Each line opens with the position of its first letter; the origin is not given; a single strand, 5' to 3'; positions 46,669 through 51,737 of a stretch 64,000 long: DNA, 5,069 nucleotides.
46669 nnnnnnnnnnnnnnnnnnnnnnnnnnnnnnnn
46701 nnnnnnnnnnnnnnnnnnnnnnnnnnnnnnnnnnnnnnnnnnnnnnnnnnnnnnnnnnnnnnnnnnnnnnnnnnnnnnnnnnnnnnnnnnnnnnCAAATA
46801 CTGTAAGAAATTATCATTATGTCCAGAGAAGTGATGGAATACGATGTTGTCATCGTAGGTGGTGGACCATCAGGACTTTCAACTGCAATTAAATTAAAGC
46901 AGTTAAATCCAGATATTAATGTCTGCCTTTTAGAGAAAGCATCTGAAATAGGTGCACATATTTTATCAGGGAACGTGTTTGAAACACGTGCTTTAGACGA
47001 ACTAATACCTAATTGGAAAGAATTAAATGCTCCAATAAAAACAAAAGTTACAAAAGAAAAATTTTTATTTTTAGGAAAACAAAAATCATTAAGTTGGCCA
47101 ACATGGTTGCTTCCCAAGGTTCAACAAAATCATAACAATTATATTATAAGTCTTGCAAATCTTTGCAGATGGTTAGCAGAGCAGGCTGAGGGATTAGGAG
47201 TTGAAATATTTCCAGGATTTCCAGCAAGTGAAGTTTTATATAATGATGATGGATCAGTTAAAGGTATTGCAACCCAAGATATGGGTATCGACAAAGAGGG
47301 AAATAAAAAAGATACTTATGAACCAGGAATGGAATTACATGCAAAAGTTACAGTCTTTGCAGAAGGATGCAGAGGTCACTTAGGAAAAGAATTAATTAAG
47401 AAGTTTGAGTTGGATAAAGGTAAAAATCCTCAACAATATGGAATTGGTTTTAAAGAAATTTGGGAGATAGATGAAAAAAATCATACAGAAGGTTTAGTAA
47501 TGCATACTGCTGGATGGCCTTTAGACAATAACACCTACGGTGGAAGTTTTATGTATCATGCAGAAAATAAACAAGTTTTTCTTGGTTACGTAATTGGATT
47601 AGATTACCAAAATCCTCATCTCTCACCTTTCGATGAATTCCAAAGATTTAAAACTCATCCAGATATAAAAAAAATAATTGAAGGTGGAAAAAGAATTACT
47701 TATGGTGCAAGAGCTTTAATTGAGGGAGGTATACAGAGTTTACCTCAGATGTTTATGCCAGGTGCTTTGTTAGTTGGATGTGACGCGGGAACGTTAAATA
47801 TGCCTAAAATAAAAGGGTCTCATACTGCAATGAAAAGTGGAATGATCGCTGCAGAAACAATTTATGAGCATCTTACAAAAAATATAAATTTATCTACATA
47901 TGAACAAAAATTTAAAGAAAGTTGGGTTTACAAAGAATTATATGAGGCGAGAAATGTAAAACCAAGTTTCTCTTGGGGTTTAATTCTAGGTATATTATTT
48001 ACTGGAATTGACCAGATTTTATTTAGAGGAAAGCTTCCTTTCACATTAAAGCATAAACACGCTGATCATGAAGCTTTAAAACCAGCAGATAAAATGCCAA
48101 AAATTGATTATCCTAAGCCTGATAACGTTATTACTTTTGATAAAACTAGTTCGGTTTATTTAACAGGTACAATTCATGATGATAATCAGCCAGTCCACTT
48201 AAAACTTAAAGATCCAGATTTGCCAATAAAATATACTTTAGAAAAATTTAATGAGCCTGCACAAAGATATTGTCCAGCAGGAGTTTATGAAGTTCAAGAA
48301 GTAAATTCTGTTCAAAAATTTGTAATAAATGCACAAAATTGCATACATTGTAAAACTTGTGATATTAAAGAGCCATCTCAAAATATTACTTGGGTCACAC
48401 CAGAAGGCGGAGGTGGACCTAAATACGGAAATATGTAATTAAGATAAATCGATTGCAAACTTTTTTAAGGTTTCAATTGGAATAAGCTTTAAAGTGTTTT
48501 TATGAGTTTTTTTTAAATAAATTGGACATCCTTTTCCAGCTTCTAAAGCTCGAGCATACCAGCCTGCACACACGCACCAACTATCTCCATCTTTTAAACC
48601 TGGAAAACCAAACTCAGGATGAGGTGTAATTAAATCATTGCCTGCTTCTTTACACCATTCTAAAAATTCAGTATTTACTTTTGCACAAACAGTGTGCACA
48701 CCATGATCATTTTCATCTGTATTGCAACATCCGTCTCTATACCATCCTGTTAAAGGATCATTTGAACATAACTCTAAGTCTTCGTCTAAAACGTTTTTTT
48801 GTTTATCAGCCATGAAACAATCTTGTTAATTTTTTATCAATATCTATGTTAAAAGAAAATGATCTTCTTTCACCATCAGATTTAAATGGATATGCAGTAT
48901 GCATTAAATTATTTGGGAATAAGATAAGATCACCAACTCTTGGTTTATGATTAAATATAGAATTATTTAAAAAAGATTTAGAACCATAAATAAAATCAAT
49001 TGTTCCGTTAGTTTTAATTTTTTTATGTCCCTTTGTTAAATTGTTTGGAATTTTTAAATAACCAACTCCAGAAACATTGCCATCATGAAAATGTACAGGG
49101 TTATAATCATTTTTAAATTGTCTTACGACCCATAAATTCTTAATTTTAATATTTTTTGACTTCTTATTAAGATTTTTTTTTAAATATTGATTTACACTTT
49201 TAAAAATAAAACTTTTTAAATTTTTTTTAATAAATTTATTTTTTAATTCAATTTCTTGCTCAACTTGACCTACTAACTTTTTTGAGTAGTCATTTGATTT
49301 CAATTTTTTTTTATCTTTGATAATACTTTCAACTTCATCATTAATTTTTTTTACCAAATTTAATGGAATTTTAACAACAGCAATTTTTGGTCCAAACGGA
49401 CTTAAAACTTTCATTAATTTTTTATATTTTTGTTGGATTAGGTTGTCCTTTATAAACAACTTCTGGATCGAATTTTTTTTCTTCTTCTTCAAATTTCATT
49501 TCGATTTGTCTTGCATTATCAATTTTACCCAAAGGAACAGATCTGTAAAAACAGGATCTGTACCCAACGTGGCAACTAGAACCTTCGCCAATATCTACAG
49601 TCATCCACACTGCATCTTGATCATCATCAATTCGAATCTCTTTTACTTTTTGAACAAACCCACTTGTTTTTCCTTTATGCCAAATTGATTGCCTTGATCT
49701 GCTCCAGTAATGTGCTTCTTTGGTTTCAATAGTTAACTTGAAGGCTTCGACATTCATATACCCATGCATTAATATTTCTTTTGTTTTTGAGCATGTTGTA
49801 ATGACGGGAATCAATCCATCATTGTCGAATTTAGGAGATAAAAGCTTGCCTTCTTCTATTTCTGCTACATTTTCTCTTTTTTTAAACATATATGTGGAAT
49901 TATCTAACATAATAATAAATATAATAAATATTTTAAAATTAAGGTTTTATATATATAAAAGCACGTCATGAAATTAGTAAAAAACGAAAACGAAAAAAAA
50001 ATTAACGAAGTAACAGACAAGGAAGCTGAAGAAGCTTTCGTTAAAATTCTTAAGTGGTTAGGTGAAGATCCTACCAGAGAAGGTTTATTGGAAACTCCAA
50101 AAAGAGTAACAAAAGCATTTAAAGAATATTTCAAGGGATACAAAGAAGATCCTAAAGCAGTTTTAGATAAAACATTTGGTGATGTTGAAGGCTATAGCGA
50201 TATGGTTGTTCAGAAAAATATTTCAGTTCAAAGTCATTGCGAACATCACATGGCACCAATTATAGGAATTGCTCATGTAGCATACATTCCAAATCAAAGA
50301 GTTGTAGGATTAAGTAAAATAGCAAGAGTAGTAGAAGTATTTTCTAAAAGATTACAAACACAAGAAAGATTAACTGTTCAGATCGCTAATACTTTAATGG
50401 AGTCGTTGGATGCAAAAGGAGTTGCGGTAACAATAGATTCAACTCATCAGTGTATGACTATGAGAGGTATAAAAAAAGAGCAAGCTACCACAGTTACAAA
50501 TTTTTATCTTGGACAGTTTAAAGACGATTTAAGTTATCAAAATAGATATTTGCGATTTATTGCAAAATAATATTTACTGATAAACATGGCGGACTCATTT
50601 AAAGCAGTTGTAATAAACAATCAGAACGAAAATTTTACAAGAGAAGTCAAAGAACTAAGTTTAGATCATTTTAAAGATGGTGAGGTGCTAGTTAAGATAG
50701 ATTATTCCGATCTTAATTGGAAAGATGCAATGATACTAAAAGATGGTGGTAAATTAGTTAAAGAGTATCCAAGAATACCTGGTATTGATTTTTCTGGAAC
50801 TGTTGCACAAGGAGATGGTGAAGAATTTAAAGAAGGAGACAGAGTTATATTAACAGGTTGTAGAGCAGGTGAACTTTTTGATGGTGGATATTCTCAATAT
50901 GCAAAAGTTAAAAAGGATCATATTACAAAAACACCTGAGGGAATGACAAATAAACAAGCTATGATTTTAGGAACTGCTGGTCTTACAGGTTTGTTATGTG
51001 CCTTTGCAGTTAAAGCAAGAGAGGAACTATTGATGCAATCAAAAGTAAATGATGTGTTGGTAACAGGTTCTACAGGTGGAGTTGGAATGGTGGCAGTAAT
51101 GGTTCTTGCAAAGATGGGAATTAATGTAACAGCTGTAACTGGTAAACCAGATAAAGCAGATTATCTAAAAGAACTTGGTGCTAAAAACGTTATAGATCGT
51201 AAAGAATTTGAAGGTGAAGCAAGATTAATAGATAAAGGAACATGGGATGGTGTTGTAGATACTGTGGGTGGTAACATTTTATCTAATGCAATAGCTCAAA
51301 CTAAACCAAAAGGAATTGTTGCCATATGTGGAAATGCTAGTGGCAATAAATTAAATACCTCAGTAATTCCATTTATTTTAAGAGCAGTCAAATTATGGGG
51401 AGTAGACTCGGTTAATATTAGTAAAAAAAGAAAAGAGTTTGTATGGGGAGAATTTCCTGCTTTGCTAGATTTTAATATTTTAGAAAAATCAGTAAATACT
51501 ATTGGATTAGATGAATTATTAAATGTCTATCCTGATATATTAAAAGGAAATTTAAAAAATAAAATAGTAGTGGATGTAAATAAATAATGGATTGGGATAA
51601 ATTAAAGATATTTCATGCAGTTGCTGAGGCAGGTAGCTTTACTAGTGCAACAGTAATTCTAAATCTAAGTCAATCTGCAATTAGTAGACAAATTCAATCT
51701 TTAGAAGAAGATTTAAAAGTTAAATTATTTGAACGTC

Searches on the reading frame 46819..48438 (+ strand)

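Call 18: search_protein_families(library=pfam, proteins=[window:46819-48438:+], max_evalue=0.00001)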
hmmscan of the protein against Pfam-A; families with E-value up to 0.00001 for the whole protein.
window:46819-48438:+ (539 aa): 6 families
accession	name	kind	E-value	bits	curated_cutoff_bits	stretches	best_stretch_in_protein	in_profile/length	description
PF05187.19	Fer4_ETF_QO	-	1.9e-47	160.1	24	1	437-536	2-103/104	Electron transfer flavoprotein-ubiquinone oxidoreductase, 4Fe-4S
PF21162.3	ETFQO_UQ-bd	-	6.2e-44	148.9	27.7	1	207-300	1-96/96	ETF-QO, ubiquinone-binding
PF01946.23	Thi4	-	9e-11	41.9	26.2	1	4-55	14-65/235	Thi4 family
PF01266.30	DAO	-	1.8e-10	41.3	27.9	0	9-47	1-37/353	FAD dependent oxidoreductase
PF00890.30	FAD_binding_2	-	2.8e-08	33.8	20.4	0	9-48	1-38/414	FAD binding domain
PF13450.12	NAD_binding_8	-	3.9e-07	30.7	21.9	1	12-53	1-40/68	NAD(P)-binding Rossmann-like domain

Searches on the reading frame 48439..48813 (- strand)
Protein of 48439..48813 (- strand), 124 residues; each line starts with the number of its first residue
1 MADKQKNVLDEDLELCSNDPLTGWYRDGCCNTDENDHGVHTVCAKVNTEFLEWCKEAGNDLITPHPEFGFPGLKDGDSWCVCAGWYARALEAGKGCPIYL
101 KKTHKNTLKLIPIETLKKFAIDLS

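Call 18: search_protein_families(library=pfam, proteins=[window:48439-48813:-], max_evalue=0.00001)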
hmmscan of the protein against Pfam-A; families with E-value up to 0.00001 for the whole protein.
window:48439-48813:- (124 aa): 1 family
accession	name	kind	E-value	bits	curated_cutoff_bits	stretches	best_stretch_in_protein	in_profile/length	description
PF09996.14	DUF2237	-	8.6e-49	164.7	25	1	6-120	1-115/115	Uncharacterized protein conserved in bacteria (DUF2237)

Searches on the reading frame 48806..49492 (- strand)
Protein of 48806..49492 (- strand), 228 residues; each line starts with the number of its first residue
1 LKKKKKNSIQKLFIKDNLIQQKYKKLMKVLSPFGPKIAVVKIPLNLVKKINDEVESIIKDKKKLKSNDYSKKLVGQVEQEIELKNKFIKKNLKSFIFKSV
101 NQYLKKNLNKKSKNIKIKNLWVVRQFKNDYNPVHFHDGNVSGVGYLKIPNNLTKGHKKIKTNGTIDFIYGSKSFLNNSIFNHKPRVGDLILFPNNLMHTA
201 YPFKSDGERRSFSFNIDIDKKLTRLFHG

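Call 18: search_protein_families(library=pfam, proteins=[window:48806-49492:-], max_evalue=0.00001)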
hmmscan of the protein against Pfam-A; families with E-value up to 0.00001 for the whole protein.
window:48806-49492:- (228 aa): 1 family
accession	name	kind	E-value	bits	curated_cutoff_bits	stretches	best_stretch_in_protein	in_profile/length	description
PF13759.12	2OG-FeII_Oxy_5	-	1.2e-18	67.8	27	1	120-215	2-101/101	Putative 2OG-Fe(II) oxygenase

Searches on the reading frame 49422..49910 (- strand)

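Call 19: search_protein_families(library=pfam, proteins=[window:49422-49910:-], max_evalue=0.00001)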
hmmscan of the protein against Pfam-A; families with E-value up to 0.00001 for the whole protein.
window:49422-49910:- (162 aa): 1 family
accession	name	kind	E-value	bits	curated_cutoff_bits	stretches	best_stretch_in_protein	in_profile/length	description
PF01502.23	PRA-CH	-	1.8e-30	105.1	27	1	48-122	1-74/74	Phosphoribosyl-AMP cyclohydrolase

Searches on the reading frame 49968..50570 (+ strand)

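Call 18: search_protein_families(library=pfam, proteins=[window:49968-50570:+], max_evalue=0.00001)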
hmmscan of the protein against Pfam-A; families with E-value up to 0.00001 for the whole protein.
window:49968-50570:+ (200 aa): 1 family
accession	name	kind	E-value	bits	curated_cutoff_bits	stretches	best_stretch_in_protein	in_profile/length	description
PF01227.27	GTP_cyclohydroI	-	3.5e-74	248.5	27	1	21-198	2-178/179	GTP cyclohydrolase I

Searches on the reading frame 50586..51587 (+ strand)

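Call 18: search_protein_families(library=pfam, proteins=[window:50586-51587:+], max_evalue=0.00001)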
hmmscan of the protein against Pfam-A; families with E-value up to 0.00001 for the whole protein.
window:50586-51587:+ (333 aa): 2 families
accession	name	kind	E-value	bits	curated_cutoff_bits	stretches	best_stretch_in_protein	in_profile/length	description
PF00107.32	ADH_zinc_N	-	1e-18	68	31.8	1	165-279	1-117/129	Zinc-binding dehydrogenase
PF08240.17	ADH_N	-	1e-13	51.8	23.5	1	30-118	1-104/104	Alcohol dehydrogenase GroES-like domain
